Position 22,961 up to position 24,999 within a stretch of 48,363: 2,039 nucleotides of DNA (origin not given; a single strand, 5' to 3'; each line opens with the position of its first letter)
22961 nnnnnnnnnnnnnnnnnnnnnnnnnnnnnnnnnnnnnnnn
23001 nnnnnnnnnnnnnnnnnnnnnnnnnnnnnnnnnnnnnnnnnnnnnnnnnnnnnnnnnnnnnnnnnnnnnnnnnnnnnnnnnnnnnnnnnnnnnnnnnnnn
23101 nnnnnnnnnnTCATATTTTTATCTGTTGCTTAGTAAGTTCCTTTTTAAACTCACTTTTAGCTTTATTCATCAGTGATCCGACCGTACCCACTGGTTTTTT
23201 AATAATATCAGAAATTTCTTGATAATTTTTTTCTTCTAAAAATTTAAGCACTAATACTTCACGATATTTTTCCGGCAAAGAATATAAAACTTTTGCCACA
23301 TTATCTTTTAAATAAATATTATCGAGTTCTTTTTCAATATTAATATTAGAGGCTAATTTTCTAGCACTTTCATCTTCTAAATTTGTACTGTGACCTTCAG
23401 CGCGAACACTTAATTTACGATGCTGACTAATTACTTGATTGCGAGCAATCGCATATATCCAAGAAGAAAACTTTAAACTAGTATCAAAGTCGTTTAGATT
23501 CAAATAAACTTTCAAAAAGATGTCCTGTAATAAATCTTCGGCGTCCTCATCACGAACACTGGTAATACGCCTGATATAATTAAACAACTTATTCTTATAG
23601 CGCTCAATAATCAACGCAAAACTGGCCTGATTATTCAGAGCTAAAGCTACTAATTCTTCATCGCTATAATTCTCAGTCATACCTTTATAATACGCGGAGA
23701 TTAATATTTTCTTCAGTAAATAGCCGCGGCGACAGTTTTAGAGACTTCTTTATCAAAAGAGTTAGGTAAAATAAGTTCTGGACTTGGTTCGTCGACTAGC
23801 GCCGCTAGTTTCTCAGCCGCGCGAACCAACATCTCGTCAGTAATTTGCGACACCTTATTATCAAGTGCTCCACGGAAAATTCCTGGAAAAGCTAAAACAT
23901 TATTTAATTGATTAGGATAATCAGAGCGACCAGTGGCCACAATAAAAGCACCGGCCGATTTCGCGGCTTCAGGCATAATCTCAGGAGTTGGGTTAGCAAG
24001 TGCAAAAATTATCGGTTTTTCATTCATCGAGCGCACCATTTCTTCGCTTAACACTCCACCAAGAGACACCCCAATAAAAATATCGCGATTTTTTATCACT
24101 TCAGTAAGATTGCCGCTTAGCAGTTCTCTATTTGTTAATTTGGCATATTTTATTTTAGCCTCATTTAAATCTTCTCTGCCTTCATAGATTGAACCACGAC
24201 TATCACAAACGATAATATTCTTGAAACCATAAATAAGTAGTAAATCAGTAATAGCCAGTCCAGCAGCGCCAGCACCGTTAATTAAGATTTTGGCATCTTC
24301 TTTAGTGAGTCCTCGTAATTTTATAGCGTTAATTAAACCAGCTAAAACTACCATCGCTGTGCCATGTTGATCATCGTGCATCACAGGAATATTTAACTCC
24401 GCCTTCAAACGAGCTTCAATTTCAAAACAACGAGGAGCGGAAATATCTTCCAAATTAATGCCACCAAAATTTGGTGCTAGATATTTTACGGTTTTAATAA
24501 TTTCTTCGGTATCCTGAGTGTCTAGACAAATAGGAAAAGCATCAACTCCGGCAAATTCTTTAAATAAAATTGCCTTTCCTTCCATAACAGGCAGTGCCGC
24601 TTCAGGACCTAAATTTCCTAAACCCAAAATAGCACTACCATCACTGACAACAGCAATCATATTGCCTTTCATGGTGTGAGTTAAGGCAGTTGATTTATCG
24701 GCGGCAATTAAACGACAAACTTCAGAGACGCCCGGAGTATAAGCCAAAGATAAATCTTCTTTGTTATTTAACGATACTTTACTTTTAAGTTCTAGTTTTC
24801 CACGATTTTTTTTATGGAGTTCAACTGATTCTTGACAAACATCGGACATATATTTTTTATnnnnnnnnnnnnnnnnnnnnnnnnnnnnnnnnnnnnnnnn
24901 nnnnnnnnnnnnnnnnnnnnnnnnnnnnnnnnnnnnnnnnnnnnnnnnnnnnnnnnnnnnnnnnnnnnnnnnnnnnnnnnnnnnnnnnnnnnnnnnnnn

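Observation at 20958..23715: Exact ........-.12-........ motif three times: an ECF sigma regulon readable from sequence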

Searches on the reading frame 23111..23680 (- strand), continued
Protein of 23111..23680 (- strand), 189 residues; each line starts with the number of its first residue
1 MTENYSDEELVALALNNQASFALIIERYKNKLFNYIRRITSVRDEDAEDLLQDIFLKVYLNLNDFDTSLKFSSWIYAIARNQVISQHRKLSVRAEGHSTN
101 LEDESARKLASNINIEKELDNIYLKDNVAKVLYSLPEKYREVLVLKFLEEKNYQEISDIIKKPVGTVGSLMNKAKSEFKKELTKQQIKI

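Call 34: search_protein_families(library=ncbifam, proteins=[window:23111-23680:-, L081:10060-10641:+, L081:10665-12539:+, L081:13258-14466:+], max_evalue=0.01)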
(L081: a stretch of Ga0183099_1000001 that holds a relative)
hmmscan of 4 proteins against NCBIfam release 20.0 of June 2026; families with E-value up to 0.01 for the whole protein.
window:23111-23680:- (189 aa): 93 families (the best 25 are shown)
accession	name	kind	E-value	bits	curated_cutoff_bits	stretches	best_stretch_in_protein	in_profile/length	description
NF007223.0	PRK09641.1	equivalog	4.9e-32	111.3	209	1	15-184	14-186/187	RNA polymerase sigma factor SigW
NF009166.1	PRK12513.1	equivalog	1e-29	103.6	206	1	3-186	5-190/193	RNA polymerase sigma factor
TIGR02948.1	SigW_bacill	equivalog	3.4e-28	99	243.1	1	16-183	15-185/187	RNA polymerase sigma factor SigW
TIGR02937.1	sigma70-ECF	superfamily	7.5e-28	97.2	42.9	1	21-182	3-165/165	sigma-70 family RNA polymerase sigma factor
NF009171.0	PRK12518.1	equivalog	1.7e-26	93.2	208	1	4-187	11-189/191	RNA polymerase sigma factor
TIGR02985.1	Sig70_bacteroi1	subfamily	1.4e-24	87.2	126.4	1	20-182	2-162/162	RNA polymerase sigma-70 factor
NF008888.0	PRK11922.1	equivalog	3e-24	85.9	204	1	3-185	13-199/231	RNA polymerase sigma factor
NF007216.0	PRK09638.1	equivalog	6.3e-24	84.7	194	1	6-186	4-178/180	RNA polymerase sigma factor SigY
TIGR02939.1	RpoE_Sigma70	equivalog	3.8e-23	82.5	236.15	1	3-182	3-186/190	RNA polymerase sigma factor RpoE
TIGR02950.1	SigM_subfam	subfamily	2.3e-22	79.5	147.95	1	24-181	5-157/159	RNA polymerase sigma factor, SigM family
NF058625.1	sigma_PG0214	equivalog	6.9e-22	77.9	130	1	17-186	2-165/170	GFO_1088 family ECF-type sigma factor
NF007222.0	PRK09640.1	equivalog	3.1e-21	75.8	194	1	4-167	7-167/188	RNA polymerase sigma factor SigX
NF009174.0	PRK12522.1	equivalog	7.4e-21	74.9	217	1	23-183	7-168/175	RNA polymerase sigma factor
TIGR02952.1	Sig70_famx2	equivalog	3.5e-20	72.6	206.45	1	17-180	9-168/170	ECF subfamily RNA polymerase sigma factor, BldN family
NF007215.0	PRK09637.1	equivalog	3.8e-20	72.6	212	1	23-183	5-155/181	RNA polymerase sigma factor SigZ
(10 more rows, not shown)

L081:10060-10641:+ (193 aa): 0 families

L081:10665-12539:+ (624 aa): 11 families
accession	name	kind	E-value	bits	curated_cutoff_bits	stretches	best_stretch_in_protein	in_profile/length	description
TIGR01730.1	RND_mfp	subfamily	5.2e-37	127.5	94.9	2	373-622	63-305/322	efflux RND transporter periplasmic adaptor subunit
NF002939.0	PRK03598.1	equivalog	3e-24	85.8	393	2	319-569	74-329/332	secretion protein HlyD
TIGR01843.1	type_I_hlyD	subfamily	2.9e-23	82.5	208.65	2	282-569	91-400/422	HlyD family type I secretion periplasmic adaptor subunit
TIGR00999.1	8a0102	subfamily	1.4e-21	76.9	319.3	1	377-622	30-262/271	CzcB/NccB family metal efflux transporter periplasmic adaptor subunit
TIGR00998.1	8a0101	subfamily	2.3e-19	69.5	390.8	1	353-533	101-287/334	EmrA/EmrK family multidrug efflux transporter periplasmic adaptor subunit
TIGR02971.1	heterocyst_DevB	subfamily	2e-18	66.9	129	1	336-528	87-279/327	ABC exporter membrane fusion protein, DevB family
NF008606.0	PRK11578.1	equivalog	2.4e-17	63.1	342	1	357-622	99-360/371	macrolide transporter subunit MacA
NF007785.0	PRK10476.1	equivalog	4.8e-16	58.5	376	1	330-535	91-292/347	multidrug transporter subunit MdtN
NF007850.1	PRK10559.1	equivalog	6.6e-15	55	400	1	373-535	73-230/303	p-hydroxybenzoic acid efflux pump subunit AaeA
NF045904.1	RND-peri-MexE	equivalog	4.2e-08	32.5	714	1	376-581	99-307/390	multidrug efflux RND transporter periplasmic adaptor subunit MexE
NF004547.1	PRK05889.1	equivalog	0.0096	16.1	75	0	94-117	47-70/71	biotin/lipoyl-binding carrier protein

L081:13258-14466:+ (402 aa): 8 families
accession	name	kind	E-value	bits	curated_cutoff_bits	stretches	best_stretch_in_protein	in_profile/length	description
NF007826.0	PRK10535.1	equivalog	1.5e-64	218.4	966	1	4-401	256-647/648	macrolide ABC transporter ATP-binding protein/permease MacB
TIGR03434.1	ADOP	subfamily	2.1e-36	125.4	622.3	1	19-401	18-401/803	ADOP family duplicated permease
TIGR02212.1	lolCE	equivalog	1.2e-10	40.9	362.45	1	20-350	24-339/411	lipoprotein-releasing ABC transporter permease subunit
NF038347.1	FtsX_Gpos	exception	1.4e-05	24.6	225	1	262-345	153-236/296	permease-like cell division protein FtsX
NF038346.1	FtsX_actino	exception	6.1e-05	22.5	250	1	274-359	177-258/308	permease-like cell division protein FtsX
NF008357.0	PRK11146.1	exception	6.3e-05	22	439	1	230-349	219-341/414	lipoprotein-releasing ABC transporter permease subunit LolE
NF008076.0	PRK10814.1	exception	7.4e-05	21.9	473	0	261-402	252-399/399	lipoprotein-releasing ABC transporter permease subunit LolC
TIGR00439.2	FtsX_Gneg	equivalog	0.00012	21.4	255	1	275-353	165-243/292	permease-like cell division protein FtsX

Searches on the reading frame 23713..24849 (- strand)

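Call 5: search_protein_families(library=pfam, proteins=[window:23713-24849:-], max_evalue=0.1)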
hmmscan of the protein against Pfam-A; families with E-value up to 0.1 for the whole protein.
window:23713-24849:- (378 aa): 7 families
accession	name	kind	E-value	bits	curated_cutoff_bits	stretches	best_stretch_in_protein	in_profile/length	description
PF03949.21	Malic_M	-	4.6e-31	108.5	23.5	1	163-377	3-253/258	Malic enzyme, NAD binding domain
PF00390.24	malic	-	5.3e-31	108.3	23.1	1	18-149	3-182/182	Malic enzyme, N-terminal domain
PF00208.27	ELFV_dehydrog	-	0.0042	17.3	23.4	1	167-241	13-87/241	Glutamate/Leucine/Phenylalanine/Valine dehydrogenase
PF01262.27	AlaDh_PNT_C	-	0.015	15.2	23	1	184-284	27-128/214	Alanine dehydrogenase/PNT, C-terminal domain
PF00899.27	ThiF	-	0.026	14.1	28.1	1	184-216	19-51/238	ThiF family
PF01488.26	Shikimate_DH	-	0.077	13.5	24.3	0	184-300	11-126/138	Shikimate / quinate 5-dehydrogenase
PF01494.25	FAD_binding_3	-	0.092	12.4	22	0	186-225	2-41/349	FAD binding domain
